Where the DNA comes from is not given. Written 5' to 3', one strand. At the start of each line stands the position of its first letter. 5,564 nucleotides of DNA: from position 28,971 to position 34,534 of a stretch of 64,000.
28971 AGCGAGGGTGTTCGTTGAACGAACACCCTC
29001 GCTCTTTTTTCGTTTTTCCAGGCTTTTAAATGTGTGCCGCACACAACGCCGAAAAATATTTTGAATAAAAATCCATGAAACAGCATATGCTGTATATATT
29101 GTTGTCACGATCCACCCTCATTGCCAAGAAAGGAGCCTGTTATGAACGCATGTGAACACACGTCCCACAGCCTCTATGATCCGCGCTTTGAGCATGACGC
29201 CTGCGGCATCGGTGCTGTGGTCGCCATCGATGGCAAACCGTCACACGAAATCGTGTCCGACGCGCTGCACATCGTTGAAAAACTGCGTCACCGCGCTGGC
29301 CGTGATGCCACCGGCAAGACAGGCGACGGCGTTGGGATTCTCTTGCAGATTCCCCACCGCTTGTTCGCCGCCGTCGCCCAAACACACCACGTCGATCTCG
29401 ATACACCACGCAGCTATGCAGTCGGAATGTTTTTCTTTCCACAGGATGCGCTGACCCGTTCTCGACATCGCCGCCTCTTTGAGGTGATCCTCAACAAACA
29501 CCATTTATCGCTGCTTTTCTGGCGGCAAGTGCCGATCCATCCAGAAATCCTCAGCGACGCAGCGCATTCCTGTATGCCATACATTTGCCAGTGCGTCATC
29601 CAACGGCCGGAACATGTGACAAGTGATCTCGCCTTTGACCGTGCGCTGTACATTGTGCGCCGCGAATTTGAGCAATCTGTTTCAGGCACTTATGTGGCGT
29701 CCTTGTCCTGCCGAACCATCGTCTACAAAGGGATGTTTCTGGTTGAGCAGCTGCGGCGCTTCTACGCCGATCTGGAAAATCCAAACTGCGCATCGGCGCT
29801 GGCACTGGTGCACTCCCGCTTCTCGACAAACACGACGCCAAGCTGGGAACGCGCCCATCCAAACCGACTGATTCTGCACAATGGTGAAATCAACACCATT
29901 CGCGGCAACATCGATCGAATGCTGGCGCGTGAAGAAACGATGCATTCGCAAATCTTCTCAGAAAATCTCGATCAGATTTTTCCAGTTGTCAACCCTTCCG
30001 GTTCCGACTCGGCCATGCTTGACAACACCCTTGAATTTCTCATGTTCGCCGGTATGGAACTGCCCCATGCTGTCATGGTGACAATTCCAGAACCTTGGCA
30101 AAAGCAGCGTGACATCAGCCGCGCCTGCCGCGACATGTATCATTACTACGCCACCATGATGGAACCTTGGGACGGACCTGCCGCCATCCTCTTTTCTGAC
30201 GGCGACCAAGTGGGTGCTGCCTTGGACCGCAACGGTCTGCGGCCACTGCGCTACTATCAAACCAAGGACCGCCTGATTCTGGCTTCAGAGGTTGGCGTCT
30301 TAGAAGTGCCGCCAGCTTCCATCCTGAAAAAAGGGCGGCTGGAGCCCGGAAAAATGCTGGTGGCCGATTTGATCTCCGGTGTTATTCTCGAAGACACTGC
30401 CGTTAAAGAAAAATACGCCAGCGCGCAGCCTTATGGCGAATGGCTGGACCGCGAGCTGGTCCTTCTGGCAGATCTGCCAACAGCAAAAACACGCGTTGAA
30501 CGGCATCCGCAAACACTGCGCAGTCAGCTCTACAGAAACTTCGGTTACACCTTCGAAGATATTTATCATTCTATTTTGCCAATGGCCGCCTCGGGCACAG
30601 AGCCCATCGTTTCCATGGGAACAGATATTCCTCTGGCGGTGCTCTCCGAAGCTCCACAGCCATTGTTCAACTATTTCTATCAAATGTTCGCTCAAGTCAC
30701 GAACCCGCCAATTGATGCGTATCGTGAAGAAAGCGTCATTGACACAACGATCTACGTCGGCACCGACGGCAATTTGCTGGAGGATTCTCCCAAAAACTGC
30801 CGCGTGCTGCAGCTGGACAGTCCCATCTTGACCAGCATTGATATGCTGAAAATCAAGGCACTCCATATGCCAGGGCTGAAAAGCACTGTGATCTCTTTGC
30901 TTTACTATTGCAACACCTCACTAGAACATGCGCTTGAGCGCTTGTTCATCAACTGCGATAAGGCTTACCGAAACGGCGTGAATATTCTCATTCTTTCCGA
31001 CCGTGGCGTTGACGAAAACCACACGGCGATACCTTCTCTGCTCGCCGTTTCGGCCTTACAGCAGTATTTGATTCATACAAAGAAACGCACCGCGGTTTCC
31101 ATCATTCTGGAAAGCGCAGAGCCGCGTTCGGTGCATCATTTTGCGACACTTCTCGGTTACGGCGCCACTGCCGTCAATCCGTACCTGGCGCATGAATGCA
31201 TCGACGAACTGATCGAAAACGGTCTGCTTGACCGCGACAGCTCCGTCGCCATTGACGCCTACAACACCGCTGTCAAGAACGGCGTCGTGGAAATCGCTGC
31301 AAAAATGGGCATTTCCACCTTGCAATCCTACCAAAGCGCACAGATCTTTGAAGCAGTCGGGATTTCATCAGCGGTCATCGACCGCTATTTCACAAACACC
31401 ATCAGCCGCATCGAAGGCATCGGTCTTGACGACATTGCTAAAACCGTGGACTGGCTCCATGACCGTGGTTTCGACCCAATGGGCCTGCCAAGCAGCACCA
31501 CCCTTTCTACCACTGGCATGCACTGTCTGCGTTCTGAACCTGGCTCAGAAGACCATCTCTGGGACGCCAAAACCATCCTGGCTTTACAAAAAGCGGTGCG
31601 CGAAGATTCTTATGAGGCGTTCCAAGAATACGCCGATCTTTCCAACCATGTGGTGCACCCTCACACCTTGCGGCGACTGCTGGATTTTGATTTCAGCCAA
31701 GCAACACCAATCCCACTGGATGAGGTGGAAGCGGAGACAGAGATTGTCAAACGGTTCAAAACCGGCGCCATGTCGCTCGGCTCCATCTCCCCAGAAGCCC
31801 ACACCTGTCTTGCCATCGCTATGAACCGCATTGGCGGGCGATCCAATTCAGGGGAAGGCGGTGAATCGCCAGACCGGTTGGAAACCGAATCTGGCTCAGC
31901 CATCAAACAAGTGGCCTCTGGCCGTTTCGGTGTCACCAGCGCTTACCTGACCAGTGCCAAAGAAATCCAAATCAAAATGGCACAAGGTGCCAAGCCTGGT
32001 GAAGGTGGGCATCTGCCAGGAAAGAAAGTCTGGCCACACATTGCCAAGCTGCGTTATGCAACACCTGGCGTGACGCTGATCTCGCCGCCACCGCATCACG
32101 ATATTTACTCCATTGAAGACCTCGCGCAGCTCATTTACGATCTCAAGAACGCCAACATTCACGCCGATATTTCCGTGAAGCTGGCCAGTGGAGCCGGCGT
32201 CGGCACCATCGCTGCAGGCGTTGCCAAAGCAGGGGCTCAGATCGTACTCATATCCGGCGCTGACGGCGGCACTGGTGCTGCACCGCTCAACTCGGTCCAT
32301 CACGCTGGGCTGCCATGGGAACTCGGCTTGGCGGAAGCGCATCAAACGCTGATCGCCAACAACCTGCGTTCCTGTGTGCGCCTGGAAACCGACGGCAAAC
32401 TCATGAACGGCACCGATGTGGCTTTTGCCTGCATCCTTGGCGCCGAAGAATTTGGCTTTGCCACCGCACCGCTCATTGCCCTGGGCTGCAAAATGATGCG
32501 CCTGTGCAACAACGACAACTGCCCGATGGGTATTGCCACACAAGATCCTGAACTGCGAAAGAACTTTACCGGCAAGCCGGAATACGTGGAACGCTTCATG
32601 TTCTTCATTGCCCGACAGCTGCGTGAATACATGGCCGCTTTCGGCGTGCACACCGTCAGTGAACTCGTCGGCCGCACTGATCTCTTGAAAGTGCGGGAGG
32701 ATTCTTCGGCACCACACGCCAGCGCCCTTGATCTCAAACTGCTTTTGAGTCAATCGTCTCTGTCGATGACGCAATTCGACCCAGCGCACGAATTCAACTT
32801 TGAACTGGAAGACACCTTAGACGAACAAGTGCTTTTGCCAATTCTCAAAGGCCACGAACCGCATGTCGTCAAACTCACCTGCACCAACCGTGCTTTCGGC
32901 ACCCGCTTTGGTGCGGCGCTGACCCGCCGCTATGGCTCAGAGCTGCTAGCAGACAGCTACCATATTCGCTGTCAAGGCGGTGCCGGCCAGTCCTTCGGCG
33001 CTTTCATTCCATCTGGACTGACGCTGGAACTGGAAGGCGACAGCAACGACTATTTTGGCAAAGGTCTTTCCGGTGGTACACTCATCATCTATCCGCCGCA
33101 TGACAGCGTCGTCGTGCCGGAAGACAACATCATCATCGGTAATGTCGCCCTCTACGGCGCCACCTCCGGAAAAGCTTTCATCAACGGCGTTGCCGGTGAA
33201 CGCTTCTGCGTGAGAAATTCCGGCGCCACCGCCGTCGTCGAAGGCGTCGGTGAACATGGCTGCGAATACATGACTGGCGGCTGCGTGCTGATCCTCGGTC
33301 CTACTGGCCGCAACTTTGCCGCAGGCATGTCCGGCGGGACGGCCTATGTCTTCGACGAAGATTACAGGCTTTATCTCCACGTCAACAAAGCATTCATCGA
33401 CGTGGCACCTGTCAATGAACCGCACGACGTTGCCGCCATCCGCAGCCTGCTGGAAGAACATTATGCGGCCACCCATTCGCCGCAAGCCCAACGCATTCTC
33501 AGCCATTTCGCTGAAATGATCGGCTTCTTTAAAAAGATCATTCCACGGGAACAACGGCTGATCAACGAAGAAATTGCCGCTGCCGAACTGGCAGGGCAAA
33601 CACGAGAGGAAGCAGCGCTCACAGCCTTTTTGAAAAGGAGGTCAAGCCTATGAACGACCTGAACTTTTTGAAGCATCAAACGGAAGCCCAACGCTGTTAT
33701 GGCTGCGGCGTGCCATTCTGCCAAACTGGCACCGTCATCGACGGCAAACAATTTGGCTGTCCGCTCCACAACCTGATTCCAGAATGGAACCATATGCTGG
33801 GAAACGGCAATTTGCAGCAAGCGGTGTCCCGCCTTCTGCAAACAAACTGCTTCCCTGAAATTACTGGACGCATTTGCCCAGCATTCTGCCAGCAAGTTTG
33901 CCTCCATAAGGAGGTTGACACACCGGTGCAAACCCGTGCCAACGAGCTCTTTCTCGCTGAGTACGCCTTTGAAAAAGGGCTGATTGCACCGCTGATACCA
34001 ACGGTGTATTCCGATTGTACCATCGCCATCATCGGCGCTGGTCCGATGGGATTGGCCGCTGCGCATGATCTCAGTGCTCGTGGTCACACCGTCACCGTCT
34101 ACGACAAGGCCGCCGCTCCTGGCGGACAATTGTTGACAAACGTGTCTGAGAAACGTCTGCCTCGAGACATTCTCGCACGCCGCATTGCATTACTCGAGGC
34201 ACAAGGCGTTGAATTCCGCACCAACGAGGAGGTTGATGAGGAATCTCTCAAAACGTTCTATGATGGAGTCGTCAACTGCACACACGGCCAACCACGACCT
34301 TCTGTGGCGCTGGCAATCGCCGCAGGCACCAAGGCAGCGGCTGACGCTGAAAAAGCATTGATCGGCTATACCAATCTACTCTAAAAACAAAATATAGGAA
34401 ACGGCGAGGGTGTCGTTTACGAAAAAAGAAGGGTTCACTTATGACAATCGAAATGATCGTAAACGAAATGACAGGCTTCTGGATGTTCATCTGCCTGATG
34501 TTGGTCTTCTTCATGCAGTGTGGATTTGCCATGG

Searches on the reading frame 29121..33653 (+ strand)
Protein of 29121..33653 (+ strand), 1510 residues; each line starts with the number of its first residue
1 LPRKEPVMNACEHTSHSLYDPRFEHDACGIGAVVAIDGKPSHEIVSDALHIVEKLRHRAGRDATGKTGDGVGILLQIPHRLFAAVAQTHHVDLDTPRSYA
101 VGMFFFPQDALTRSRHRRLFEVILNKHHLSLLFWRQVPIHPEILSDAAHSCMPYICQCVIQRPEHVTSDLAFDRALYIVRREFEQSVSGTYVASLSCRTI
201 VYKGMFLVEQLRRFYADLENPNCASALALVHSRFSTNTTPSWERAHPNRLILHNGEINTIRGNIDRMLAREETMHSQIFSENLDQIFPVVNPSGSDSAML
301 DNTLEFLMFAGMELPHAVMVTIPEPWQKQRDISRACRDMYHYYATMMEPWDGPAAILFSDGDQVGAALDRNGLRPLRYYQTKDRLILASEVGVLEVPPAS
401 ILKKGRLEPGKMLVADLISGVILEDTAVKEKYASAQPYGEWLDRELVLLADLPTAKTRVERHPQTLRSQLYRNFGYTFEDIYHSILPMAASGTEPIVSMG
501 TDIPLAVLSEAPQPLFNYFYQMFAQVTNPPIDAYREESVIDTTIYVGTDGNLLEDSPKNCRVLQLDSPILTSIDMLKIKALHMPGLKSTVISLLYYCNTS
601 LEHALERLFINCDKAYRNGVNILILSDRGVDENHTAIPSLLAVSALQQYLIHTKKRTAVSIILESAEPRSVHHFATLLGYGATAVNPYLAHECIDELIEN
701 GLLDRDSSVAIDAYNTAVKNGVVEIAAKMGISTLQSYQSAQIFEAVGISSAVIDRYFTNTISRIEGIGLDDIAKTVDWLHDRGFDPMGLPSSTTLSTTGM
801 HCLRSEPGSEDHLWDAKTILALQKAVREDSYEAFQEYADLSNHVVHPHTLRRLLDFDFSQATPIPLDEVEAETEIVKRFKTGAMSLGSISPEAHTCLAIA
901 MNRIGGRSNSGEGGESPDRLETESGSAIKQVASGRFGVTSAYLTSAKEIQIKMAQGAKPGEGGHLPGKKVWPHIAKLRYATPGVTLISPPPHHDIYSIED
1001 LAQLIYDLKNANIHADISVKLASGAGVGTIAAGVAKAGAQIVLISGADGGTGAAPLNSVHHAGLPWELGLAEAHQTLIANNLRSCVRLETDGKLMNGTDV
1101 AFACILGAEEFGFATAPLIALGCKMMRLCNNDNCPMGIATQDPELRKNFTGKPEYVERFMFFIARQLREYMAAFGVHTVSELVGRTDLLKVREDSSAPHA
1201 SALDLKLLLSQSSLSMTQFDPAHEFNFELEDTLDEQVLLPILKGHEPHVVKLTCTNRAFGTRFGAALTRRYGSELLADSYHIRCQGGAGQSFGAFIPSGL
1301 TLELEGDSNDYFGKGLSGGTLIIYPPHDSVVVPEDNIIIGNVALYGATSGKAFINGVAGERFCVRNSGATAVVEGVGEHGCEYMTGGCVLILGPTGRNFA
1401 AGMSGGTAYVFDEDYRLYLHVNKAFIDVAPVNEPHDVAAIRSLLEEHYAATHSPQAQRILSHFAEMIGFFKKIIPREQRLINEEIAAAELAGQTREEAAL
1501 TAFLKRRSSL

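Call 51: search_protein_families(library=pfam, proteins=[window:29121-33653:+], max_evalue=0.00001)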
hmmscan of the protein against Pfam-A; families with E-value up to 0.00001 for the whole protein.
window:29121-33653:+ (1510 aa): 4 families
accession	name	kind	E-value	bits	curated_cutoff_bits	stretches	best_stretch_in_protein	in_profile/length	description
PF00310.26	GATase_2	-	3.8e-161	537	19.9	1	28-441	1-420/420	Glutamine amidotransferases class-II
PF01645.23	Glu_synthase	-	2.8e-145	484.6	20.4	1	817-1176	6-368/369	Conserved region in glutamate synthase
PF04898.20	Glu_syn_central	-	1.8e-107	359.3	22.8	1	471-749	3-277/277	Glutamate synthase central domain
PF01493.24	GXGXG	-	5e-78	261.4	32.5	1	1252-1436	3-188/190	GXGXG motif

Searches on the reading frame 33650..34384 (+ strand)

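Call 51: search_protein_families(library=pfam, proteins=[window:33650-34384:+], max_evalue=0.00001)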
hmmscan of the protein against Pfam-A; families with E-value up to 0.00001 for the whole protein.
window:33650-34384:+ (244 aa): 5 families
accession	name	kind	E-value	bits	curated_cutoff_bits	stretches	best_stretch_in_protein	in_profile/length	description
PF14691.11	Fer4_20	-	1.3e-17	64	25.8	1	9-110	17-112/113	Dihydroprymidine dehydrogenase domain II, 4Fe-4S cluster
PF13450.12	NAD_binding_8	-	3e-10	40.6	21.9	1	127-166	1-40/68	NAD(P)-binding Rossmann-like domain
PF01266.30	DAO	-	1.1e-09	38.7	27.9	1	125-159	2-37/353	FAD dependent oxidoreductase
PF03486.20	HI0933_like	-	3.2e-06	27.2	50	0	124-162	2-40/244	HI0933-like protein Rossmann domain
PF07992.20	Pyr_redox_2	-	8.9e-06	25.8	26.1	0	125-195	3-78/291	Pyridine nucleotide-disulphide oxidoreductase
